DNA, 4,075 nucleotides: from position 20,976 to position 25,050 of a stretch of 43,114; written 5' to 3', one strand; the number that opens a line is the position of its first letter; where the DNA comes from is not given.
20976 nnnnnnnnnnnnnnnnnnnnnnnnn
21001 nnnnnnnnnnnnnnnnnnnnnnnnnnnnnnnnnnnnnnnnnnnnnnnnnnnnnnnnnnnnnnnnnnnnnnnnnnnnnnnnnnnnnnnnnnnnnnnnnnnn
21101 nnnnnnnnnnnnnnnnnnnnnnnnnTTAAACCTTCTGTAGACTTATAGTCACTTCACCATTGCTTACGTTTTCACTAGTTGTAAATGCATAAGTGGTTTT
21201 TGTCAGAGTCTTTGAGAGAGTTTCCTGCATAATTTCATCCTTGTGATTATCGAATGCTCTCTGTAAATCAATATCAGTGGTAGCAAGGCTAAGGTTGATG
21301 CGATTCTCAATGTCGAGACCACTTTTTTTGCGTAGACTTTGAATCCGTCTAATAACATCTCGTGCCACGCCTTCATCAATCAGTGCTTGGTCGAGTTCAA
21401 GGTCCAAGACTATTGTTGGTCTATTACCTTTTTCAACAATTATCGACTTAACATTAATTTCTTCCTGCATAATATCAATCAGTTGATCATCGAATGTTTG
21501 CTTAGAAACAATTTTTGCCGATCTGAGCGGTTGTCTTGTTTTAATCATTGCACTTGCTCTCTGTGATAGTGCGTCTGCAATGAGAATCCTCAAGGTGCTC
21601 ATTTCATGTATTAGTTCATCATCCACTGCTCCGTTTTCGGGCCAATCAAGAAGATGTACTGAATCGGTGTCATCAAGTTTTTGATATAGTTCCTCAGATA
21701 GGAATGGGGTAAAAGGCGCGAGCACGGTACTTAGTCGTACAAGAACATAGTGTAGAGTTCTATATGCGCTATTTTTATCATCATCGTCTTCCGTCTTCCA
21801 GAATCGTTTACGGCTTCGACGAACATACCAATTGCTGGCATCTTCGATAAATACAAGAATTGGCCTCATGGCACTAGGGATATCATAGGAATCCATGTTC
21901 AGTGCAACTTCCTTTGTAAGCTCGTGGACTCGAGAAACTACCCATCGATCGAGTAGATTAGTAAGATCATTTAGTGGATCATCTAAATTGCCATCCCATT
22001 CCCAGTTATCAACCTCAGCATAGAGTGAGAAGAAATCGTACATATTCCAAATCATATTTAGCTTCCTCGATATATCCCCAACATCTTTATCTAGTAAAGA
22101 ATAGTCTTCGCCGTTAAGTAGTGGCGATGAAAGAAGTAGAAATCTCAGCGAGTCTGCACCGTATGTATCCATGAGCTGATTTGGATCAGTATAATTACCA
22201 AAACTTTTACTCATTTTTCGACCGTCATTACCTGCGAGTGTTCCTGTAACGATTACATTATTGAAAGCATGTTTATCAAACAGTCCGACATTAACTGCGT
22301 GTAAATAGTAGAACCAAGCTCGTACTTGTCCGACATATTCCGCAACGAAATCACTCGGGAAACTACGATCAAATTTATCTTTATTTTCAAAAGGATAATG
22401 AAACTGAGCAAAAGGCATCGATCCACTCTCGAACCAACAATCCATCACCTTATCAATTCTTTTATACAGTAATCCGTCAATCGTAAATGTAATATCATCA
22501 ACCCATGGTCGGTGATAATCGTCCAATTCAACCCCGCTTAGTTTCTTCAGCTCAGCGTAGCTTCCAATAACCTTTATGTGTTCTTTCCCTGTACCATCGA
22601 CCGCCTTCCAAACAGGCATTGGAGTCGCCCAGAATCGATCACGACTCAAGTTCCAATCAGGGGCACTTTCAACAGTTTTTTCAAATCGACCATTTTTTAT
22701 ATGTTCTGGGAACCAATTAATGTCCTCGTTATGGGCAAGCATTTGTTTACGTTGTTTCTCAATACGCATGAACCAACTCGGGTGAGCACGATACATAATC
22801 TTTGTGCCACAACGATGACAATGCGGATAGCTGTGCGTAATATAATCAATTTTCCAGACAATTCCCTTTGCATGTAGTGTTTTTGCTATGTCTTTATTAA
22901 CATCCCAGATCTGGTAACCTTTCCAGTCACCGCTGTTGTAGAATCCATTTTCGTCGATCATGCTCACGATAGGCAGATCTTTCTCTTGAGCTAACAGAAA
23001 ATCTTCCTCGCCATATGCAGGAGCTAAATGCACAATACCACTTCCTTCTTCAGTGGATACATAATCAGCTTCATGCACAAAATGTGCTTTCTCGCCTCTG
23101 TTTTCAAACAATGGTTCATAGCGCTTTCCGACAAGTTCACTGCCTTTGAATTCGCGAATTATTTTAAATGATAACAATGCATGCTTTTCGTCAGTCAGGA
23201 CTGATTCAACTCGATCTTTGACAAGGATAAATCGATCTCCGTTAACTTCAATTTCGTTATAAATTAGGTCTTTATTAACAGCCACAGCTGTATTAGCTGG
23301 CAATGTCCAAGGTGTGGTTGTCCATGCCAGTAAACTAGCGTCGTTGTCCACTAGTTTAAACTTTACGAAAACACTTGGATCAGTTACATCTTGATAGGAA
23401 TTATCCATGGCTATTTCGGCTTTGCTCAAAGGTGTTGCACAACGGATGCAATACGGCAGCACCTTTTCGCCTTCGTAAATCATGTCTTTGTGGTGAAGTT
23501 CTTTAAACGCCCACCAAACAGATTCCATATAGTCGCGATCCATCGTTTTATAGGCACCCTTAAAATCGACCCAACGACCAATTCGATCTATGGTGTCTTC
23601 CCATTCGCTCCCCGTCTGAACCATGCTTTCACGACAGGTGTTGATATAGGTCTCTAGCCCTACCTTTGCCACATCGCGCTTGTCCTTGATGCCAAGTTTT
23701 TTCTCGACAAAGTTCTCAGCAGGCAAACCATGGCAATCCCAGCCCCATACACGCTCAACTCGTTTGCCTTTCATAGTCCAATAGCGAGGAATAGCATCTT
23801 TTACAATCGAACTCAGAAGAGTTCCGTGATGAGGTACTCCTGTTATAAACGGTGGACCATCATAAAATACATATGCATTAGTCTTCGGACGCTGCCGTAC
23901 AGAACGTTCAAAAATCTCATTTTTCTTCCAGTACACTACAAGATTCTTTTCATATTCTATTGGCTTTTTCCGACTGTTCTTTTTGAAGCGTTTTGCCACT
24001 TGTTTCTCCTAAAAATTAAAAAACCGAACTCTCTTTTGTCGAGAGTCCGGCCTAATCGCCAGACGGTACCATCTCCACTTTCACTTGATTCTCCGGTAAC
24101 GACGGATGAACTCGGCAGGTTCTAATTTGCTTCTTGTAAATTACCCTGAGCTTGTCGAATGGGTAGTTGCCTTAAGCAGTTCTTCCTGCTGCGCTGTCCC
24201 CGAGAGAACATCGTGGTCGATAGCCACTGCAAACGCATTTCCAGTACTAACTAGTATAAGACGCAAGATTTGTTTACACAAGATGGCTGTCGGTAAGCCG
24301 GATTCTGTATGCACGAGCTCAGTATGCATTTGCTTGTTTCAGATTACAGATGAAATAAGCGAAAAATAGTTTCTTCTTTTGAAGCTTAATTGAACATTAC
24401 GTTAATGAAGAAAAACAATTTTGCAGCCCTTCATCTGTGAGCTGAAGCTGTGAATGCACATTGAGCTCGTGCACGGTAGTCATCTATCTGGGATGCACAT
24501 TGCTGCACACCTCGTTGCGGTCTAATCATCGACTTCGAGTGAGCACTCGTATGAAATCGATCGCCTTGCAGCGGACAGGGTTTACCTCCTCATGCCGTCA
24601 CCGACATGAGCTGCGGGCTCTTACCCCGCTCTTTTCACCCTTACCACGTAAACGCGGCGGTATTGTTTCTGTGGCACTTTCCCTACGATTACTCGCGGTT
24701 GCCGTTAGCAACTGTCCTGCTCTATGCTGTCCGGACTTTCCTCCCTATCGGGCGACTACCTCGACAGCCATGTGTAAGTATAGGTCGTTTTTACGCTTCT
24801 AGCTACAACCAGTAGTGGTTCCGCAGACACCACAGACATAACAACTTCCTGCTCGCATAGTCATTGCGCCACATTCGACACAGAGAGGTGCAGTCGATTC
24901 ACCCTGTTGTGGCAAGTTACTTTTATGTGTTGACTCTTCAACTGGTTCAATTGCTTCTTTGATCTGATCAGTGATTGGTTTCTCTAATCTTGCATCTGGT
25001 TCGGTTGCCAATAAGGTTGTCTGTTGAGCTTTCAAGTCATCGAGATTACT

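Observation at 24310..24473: RNase P RNA interrupted in the J2/4 junction by a ~164-nt AT-rich extended hairpin closed by a perfect 12-bp helix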

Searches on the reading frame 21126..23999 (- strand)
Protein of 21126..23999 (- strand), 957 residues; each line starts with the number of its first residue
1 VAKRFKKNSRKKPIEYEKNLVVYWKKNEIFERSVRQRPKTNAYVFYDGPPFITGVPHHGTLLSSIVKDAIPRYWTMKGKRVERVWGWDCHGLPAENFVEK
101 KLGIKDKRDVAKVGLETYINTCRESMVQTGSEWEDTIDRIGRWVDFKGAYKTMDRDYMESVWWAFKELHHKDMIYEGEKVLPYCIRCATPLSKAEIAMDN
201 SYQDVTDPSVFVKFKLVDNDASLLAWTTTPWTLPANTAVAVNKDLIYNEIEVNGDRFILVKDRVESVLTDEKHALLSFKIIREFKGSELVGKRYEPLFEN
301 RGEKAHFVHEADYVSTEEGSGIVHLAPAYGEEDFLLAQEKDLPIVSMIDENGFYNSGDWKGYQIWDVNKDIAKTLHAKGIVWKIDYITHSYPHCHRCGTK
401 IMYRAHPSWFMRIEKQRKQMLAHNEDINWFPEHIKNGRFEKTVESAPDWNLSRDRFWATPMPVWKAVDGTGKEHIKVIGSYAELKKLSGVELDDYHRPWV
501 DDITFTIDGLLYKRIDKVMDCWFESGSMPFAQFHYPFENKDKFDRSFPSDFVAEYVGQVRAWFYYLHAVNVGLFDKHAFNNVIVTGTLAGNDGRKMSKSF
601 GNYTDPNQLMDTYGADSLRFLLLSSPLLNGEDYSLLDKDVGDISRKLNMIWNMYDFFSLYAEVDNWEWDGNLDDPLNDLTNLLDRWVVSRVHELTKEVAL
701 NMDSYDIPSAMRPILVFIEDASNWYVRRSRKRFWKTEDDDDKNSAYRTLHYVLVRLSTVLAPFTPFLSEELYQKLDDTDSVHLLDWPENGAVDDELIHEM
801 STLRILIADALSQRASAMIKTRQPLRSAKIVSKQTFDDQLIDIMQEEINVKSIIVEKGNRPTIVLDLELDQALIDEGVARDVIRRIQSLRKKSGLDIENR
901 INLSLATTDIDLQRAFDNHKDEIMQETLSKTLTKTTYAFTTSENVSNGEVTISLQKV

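Call 7: search_protein_families(library=pfam, proteins=[window:21126-23999:-])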
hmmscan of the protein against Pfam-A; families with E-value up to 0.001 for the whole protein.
window:21126-23999:- (957 aa): 5 families
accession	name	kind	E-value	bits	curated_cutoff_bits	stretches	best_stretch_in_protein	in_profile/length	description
PF00133.28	tRNA-synt_1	-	3e-119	398.9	22.7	1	23-629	5-409/414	tRNA synthetases class I (I, L, M and V)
PF08264.19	Anticodon_1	-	9.4e-30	103.9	25.1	1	684-826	1-145/148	Anticodon-binding domain of tRNA ligase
PF19302.4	DUF5915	-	1.7e-19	70.6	27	1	838-957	72-195/195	Domain of unknown function (DUF5915)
PF09334.17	tRNA-synt_1g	-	3.4e-16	59.4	20.1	2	50-197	8-136/391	tRNA synthetases class I (M)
PF13603.12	tRNA-synt_1_2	-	0.00037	20.5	25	1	212-351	12-143/185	Leucyl-tRNA synthetase, editing domain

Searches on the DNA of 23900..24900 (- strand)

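Call 10: search_rna_families(source=window, start=23900, end=24900, threshold=evalue, max_evalue=1, show_alignments=3)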
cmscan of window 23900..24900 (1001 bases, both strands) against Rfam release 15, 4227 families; matches with E-value up to 1: 4.
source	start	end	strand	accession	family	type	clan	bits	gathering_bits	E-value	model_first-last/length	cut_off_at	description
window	24279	24771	-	RF00010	RNaseP_bact_a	Gene; ribozyme;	CL00002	220.9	100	3.7e-72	1-367/367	no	Bacterial RNase P class A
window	24309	24474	+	RF04147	MIR6224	Gene; miRNA;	-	31.7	171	0.00043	1-176/176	no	MIR6224 microRNA precursor family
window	24586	24636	-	RF03015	Transposase-2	Gene; sRNA;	-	18.4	42.7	0.52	1-69/69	no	Transposase-2 RNA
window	24312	24472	-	RF04139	MIR841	Gene; miRNA;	-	18.3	200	0.59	1-212/212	no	MIR841 microRNA precursor family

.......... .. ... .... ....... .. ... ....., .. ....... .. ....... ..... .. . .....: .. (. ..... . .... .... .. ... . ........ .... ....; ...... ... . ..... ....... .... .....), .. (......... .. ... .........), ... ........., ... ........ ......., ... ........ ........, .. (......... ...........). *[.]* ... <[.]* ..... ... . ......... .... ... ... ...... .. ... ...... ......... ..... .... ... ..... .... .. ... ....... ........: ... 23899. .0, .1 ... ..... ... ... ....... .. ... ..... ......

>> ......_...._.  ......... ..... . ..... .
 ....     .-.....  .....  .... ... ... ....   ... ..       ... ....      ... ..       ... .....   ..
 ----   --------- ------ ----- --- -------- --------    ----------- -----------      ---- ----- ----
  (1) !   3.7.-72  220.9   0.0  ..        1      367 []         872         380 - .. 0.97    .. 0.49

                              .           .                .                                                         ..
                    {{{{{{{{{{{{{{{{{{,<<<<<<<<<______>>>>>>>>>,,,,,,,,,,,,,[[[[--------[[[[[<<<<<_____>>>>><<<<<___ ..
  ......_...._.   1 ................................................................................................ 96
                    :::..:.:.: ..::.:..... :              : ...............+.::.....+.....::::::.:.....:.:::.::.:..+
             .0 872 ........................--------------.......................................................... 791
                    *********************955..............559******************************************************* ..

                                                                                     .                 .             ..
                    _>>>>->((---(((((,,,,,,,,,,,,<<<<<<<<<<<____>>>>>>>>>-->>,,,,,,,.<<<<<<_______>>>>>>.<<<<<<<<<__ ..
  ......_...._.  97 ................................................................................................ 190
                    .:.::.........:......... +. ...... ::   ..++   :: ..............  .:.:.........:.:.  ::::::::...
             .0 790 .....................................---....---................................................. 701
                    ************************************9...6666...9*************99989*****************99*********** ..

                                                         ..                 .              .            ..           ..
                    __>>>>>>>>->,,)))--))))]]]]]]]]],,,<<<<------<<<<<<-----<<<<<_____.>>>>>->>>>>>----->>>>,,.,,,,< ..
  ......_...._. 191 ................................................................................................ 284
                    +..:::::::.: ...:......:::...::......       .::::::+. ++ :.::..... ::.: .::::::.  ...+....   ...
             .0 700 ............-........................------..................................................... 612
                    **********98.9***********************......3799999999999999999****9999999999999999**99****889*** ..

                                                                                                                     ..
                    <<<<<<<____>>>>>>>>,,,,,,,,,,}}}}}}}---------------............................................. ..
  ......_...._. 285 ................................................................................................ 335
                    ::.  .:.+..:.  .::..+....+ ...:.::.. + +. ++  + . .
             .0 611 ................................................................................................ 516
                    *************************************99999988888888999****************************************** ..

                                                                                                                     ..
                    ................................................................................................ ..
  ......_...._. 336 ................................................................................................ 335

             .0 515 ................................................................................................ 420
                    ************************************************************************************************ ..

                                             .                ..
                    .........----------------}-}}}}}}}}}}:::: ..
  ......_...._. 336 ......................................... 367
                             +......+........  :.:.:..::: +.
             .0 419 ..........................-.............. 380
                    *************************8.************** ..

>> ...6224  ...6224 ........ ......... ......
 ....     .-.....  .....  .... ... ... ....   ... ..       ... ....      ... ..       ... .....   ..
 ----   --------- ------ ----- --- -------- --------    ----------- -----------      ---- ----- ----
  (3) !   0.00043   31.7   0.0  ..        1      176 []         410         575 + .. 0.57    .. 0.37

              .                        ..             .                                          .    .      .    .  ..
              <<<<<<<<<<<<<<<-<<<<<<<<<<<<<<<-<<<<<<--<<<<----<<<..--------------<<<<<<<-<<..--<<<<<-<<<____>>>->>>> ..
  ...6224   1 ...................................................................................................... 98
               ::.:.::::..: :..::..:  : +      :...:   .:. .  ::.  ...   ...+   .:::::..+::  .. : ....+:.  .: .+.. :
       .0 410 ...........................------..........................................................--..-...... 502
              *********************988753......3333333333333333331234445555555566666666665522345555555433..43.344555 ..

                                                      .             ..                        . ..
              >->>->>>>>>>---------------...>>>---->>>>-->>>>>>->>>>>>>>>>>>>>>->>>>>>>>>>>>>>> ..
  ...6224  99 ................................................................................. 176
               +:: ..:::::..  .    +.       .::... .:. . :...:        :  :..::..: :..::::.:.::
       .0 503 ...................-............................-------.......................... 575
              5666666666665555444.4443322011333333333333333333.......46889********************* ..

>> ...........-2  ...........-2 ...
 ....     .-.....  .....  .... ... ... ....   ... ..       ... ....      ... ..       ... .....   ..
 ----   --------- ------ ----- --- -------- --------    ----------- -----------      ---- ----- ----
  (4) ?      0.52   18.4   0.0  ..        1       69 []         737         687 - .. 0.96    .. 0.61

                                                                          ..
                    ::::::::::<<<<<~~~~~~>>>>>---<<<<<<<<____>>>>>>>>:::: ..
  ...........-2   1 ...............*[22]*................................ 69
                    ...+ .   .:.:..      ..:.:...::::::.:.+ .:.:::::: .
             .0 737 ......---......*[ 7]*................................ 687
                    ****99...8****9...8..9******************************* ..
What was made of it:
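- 24010..24270 (-): Leader of the downstream class I aminoacyl-tRNA synthetase gene (21126-23999), ending in a terminator-like hairpin at 24053-24021. Context only, not part of the insert. No Rfam T-box match at E <= 1 (call 10).
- On Group I / group II intron or small self-cleaving ribozyme: Rfam scan at E <= 1 over 23900-24900 returned only rnpB, two spurious hairpin microRNA models (31.7 and 18.3 bits against thresholds of 171 and 200) and a weak sRNA match in the core (call 10).
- No Rfam intron or ribozyme hit at E <= 1 (call 10). The only hits are spurious long-hairpin microRNA models far below threshold (call 10).
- Tried and rejected: There was no Rfam match at E <= 1 (call 10).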

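Call 69: search_dna_similar(query=window:24305-24478:-, collection=phages, mode=distant, max_evalue=0.01, max_rows=5)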
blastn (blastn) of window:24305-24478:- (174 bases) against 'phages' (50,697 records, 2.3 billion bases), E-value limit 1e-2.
No match.

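Call 70: search_dna_similar(query=window:24305-24478:-, collection=plasmids, mode=distant, max_evalue=0.01, max_rows=5)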
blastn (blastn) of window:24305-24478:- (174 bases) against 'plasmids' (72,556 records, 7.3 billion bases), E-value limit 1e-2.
No match.
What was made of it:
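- No blastn hits in phages or plasmids (calls 69, 70).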
